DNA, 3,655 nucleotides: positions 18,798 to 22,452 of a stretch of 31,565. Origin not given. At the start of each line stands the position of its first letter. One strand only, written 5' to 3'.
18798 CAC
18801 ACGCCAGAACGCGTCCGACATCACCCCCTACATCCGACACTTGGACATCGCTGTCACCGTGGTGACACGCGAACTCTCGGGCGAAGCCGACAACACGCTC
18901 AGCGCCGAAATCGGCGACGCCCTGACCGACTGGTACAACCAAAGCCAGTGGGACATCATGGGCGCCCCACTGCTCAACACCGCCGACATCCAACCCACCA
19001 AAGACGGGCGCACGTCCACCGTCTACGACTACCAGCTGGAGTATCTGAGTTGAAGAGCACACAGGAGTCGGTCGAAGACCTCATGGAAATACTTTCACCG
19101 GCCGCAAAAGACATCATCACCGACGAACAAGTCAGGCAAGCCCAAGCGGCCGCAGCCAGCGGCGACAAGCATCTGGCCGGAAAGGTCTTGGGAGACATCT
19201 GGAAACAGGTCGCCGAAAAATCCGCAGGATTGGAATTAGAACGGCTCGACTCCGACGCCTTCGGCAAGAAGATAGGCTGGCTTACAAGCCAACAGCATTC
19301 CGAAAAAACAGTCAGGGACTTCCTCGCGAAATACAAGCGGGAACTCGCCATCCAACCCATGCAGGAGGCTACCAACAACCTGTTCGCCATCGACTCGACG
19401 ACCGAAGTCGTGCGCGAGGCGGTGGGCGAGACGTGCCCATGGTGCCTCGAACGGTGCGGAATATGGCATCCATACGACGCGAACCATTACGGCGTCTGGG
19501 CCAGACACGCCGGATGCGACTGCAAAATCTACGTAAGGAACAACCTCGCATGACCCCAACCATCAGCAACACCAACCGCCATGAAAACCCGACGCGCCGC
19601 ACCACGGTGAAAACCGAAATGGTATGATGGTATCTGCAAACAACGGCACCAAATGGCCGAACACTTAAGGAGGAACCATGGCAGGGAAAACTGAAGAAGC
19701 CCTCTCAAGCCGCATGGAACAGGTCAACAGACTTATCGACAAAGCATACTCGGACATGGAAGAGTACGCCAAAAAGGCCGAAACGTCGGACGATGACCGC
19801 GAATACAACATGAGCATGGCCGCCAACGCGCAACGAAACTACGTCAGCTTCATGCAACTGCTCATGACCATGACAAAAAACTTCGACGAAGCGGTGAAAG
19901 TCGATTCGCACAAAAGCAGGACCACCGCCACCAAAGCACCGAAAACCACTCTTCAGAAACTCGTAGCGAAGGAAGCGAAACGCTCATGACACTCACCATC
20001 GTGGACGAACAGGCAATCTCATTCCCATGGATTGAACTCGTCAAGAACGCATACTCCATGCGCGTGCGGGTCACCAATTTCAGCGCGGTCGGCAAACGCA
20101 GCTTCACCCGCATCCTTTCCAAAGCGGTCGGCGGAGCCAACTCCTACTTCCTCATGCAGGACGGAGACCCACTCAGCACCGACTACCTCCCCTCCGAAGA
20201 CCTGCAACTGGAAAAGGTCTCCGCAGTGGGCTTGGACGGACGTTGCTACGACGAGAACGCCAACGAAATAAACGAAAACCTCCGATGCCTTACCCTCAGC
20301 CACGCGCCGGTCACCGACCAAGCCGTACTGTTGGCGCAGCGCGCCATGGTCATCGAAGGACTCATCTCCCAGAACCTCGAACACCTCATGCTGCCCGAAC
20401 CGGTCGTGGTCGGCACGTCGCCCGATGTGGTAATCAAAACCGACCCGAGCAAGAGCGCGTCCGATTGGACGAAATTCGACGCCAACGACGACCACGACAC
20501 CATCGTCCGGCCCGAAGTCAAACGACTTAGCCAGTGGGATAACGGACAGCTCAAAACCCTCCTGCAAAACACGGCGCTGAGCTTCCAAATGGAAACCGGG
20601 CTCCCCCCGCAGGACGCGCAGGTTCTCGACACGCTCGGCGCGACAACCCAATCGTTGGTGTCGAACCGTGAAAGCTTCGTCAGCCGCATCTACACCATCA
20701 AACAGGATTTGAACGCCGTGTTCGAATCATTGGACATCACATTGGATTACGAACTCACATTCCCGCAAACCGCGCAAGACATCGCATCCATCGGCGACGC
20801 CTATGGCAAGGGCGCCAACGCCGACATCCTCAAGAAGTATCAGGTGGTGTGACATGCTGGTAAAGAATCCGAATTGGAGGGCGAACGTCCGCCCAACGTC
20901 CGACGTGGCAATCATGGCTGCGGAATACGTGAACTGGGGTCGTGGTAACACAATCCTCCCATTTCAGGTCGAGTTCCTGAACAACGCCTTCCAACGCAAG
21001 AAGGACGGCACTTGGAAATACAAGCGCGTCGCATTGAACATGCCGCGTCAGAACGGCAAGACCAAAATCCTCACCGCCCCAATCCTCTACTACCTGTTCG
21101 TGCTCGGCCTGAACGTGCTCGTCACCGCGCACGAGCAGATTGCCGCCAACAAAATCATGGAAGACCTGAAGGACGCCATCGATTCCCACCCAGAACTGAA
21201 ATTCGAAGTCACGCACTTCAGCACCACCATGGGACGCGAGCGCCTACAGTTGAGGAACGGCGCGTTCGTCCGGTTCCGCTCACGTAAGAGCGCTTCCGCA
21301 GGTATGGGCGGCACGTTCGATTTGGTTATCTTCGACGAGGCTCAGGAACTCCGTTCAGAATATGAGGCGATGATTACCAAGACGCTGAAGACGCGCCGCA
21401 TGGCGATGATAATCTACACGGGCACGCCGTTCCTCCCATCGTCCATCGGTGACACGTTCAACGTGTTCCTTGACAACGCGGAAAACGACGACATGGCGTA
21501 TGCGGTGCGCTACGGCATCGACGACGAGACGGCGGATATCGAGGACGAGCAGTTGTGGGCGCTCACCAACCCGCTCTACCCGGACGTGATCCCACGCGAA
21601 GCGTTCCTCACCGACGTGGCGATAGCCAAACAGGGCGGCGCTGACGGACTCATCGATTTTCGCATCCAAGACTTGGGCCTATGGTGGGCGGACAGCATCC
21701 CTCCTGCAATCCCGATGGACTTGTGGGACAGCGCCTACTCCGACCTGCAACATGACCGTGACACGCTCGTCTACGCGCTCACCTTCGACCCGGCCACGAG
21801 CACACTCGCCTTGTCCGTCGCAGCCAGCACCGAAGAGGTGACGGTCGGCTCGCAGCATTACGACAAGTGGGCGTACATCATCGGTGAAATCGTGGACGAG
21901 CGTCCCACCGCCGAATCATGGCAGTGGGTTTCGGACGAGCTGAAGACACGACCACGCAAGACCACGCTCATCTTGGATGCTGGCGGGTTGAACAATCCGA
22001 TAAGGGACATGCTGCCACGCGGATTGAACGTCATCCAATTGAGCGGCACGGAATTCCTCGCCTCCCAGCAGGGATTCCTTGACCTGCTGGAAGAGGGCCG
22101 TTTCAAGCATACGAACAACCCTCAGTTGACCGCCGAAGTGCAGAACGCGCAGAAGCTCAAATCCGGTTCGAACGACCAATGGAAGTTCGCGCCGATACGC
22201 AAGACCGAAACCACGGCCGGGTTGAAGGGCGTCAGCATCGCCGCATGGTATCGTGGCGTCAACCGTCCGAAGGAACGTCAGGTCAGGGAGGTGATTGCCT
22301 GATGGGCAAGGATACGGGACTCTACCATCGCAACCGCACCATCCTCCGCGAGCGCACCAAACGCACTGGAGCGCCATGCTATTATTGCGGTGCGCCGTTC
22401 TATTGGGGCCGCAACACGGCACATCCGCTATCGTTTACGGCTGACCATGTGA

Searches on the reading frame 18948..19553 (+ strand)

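Call 73: search_protein_families(library=phrogs, proteins=[window:18948-19553:+], max_evalue=0.001)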
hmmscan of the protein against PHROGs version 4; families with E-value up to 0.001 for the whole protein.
window:18948-19553:+ (201 aa): 1 family
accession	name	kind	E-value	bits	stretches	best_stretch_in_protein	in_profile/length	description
phrog_8561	-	unknown function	0.00097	19.1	0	143-194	165-215/497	-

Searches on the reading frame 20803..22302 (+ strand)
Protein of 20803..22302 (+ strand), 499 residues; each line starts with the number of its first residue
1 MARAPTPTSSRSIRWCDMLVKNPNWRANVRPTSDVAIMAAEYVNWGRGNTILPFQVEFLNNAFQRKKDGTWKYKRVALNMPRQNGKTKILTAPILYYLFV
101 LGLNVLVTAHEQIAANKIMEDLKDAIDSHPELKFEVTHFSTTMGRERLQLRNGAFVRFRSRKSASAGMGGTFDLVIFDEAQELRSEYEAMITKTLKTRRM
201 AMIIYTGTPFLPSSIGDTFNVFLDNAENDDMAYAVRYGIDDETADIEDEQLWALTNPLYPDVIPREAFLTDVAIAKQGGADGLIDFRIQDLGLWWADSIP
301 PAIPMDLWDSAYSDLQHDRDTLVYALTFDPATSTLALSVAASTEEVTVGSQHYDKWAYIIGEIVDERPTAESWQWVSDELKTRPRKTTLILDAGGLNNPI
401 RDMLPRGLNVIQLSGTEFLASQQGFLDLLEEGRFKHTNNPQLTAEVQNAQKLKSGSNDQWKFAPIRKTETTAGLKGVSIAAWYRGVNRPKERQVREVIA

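Call 73: search_protein_families(library=phrogs, proteins=[window:20803-22302:+], max_evalue=0.001)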
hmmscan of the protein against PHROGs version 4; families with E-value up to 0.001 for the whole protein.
window:20803-22302:+ (499 aa): 10 families
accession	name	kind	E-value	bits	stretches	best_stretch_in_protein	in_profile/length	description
phrog_9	-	head and packaging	2.1e-42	146.9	1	51-492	202-671/812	terminase large subunit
phrog_17688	-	unknown function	1.7e-22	81.2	1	48-295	38-278/290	-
phrog_2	-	head and packaging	4.3e-16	59.8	1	52-394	267-535/807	terminase large subunit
phrog_38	-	head and packaging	1.2e-08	35.2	1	52-214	291-456/760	terminase large subunit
phrog_5989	-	head and packaging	9.1e-08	32.6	1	54-185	145-265/347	terminase large subunit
phrog_675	-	head and packaging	2.2e-07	30.6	1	74-213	56-195/576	terminase large subunit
phrog_16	-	DNA, RNA and nucleotide metabolism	4.8e-07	29.3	1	53-210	275-417/986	DNA helicase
phrog_4914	-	head and packaging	1.3e-06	29.2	1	50-131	80-166/213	terminase large subunit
phrog_7579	-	head and packaging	2.6e-06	27.9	1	72-196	16-135/239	terminase large subunit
phrog_2699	-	head and packaging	5.4e-06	26.5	0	223-315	9-97/315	terminase large subunit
